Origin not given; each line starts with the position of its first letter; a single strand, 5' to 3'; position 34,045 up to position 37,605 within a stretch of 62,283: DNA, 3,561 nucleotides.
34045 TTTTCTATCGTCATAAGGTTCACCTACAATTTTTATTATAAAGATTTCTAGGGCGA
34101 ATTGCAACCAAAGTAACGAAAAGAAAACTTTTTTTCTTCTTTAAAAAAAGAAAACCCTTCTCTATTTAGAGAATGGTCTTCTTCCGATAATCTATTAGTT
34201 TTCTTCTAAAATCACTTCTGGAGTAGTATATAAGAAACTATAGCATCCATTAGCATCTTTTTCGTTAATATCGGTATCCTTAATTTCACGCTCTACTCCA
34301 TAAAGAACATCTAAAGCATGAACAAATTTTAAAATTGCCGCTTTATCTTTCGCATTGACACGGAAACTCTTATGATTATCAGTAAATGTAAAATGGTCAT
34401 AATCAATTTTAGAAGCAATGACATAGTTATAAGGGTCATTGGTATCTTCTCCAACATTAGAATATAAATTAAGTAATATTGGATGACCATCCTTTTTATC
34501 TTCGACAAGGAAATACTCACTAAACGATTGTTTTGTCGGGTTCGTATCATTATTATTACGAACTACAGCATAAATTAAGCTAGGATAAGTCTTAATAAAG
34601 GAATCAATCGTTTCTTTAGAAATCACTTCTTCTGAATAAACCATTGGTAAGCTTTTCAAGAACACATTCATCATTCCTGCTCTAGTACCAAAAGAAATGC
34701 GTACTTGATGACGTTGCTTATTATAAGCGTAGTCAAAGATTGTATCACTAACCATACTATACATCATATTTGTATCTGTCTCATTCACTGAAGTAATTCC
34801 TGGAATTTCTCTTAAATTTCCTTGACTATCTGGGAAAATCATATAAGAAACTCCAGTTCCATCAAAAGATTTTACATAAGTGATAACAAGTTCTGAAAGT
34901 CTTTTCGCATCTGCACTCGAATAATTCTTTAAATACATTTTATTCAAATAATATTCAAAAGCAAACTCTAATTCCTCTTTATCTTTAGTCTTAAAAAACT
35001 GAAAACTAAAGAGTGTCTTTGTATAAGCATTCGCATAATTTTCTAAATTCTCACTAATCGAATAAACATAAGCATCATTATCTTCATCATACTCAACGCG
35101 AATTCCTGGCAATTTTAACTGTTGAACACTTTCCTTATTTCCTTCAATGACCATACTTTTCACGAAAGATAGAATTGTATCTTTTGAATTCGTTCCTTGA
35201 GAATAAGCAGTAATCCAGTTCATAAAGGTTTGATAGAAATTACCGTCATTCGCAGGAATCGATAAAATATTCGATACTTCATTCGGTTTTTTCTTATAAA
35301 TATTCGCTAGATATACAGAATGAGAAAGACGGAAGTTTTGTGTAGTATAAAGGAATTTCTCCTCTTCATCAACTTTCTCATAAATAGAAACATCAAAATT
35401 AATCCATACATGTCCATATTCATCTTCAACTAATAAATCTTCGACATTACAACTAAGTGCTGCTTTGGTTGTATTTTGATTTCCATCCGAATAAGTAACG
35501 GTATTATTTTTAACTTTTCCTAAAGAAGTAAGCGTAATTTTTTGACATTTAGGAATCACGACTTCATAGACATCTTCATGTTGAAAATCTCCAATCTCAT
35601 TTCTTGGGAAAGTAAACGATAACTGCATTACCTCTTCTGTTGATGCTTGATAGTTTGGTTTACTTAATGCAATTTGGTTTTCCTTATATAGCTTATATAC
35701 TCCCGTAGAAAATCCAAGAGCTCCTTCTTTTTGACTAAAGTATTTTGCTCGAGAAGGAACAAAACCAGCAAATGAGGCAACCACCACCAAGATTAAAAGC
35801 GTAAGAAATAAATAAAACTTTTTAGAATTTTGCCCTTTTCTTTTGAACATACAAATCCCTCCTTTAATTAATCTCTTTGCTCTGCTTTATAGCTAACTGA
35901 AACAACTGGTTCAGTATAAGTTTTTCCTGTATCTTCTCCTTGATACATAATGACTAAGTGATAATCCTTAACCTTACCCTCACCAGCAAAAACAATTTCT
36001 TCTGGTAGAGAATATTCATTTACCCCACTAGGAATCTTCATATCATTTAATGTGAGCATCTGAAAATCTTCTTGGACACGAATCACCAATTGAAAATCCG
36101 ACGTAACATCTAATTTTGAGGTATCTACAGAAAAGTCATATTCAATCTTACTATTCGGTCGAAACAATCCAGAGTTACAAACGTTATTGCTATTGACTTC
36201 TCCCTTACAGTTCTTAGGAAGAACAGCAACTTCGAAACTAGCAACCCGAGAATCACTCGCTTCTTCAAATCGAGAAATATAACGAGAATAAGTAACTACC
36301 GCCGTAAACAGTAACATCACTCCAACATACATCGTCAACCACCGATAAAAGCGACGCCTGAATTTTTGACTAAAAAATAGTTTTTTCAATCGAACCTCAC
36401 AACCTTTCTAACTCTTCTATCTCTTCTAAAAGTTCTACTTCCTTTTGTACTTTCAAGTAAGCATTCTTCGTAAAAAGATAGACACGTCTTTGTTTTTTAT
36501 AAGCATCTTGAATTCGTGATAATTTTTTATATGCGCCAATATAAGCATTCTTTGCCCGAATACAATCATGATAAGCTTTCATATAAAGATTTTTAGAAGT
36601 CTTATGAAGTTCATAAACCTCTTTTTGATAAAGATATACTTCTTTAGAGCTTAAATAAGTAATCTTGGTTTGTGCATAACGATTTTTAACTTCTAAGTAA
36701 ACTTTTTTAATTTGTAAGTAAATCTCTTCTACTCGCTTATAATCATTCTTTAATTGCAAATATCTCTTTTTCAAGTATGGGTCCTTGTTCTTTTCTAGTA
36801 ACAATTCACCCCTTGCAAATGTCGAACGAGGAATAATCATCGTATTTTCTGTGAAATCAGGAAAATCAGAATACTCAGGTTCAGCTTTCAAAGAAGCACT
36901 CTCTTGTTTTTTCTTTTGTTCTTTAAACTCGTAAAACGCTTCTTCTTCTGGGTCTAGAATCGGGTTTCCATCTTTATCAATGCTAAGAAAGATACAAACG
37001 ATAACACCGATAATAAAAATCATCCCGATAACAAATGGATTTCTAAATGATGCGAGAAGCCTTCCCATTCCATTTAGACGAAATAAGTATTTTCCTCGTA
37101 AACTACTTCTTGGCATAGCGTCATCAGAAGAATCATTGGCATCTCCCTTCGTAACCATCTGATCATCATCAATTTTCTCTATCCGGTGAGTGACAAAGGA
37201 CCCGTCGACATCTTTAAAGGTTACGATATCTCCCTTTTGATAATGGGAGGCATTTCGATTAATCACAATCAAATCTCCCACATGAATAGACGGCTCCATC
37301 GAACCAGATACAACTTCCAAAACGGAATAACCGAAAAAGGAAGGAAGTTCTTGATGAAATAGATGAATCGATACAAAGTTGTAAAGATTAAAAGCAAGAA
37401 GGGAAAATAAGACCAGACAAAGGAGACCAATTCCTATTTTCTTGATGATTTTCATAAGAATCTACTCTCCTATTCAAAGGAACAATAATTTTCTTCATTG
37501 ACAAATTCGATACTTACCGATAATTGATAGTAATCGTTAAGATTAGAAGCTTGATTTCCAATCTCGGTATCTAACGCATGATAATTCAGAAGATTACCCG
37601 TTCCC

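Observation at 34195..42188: Six-gene SipW/TasA(BsaA)-class fibre locus with two tail-bearing signal peptidases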

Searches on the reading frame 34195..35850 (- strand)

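Call 3: search_protein_families(library=pfam, proteins=[window:34195-35850:-], max_evalue=1)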
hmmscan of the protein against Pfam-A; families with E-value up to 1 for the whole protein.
window:34195-35850:- (551 aa): 0 families

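Call 4: search_protein_families(library=ncbifam, proteins=[window:34195-35850:-], max_evalue=1)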
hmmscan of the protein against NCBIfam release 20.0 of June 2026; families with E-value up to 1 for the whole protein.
window:34195-35850:- (551 aa): 1 family
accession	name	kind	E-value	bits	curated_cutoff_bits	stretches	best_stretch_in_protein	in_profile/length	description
NF005757.0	PRK07581.1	subfamily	0.016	14.1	332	1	257-327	183-254/339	hypothetical protein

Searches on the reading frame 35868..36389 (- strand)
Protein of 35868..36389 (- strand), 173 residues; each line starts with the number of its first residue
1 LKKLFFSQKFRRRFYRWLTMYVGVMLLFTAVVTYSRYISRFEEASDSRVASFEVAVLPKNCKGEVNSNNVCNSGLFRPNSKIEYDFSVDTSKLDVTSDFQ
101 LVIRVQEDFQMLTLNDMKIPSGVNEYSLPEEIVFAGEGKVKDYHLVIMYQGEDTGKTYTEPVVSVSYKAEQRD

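Call 3: search_protein_families(library=pfam, proteins=[window:35868-36389:-], max_evalue=1)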
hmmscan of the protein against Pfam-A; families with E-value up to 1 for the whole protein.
window:35868-36389:- (173 aa): 1 family
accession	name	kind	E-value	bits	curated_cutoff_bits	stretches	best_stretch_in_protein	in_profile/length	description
PF11127.14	YgaP-like_TM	-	0.053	14.1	25.3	1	16-34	33-51/66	Inner membrane protein YgaP-like, transmembrane domain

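Call 4: search_protein_families(library=ncbifam, proteins=[window:35868-36389:-], max_evalue=1)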
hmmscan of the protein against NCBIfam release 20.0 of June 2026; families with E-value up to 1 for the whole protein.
window:35868-36389:- (173 aa): 0 families

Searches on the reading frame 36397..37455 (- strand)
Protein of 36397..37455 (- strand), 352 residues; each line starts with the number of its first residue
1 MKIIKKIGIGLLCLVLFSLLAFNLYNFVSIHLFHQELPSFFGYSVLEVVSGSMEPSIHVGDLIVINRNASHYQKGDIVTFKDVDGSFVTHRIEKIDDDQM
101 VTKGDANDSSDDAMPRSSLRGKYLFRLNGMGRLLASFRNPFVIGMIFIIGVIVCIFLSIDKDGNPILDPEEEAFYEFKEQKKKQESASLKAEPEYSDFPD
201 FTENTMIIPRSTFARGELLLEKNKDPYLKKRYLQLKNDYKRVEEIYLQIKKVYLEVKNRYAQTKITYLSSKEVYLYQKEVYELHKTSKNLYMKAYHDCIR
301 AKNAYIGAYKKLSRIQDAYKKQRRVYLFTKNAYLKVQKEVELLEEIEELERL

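Call 3: search_protein_families(library=pfam, proteins=[window:36397-37455:-], max_evalue=1)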
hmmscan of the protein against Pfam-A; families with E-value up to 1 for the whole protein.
window:36397-37455:- (352 aa): 4 families
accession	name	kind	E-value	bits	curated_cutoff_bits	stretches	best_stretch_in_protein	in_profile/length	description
PF00717.28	Peptidase_S24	-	3.1e-07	30.5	23.3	1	45-100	37-89/116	Peptidase S24-like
PF10502.14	Peptidase_S26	-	2.8e-05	24.6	22.9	1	40-83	20-66/168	Signal peptidase, peptidase S26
PF22532.2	WIV_dom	-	0.017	15.4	27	0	261-293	16-51/66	Nonstructural protein, WIV domain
PF11240.13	DUF3042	-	0.053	13.8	25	1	137-183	4-47/54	Protein of unknown function (DUF3042)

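Call 4: search_protein_families(library=ncbifam, proteins=[window:36397-37455:-], max_evalue=1)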
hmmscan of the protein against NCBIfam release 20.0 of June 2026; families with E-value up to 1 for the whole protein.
window:36397-37455:- (352 aa): 5 families
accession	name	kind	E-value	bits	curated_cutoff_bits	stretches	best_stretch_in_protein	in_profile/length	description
TIGR02228.1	sigpep_I_arch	equivalog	1.5e-23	83.4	51.85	1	11-160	6-156/158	signal peptidase I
NF046067.1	SigPepSipWBacil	equivalog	5e-19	68.6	190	1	12-114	8-115/189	signal peptidase I SipW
TIGR02227.1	sigpep_I_bact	equivalog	4.7e-08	33.1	47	1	32-99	9-81/162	signal peptidase I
TIGR02754.1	sod_Ni_protease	equivalog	0.0011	19.4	63.25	1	48-113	3-73/90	nickel-type superoxide dismutase maturation protease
NF007621.2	PRK10276.1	subfamily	0.028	14.5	110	1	46-95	32-80/115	translesion error-prone DNA polymerase V autoproteolytic subunit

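Call 62: list_cluster_members(proteins=[P0001, window:36397-37455:-, window:37470-40193:-])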
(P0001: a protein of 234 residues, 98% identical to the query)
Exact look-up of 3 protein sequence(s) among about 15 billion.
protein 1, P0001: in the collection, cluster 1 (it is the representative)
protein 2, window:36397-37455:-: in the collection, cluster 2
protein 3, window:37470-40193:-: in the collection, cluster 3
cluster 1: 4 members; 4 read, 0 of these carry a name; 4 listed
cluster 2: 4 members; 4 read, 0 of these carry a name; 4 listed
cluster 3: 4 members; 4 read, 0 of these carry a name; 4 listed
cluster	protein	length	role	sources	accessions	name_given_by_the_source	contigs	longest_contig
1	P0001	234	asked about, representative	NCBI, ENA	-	-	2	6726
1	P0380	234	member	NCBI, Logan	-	-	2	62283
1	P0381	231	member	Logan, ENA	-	-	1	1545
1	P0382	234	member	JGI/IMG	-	-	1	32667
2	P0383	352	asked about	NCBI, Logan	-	-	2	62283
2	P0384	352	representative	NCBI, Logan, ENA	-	-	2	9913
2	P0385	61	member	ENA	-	-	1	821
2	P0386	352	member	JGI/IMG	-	-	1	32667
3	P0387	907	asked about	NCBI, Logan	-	-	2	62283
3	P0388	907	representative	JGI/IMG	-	-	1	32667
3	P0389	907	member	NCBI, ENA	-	-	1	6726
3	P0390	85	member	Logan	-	-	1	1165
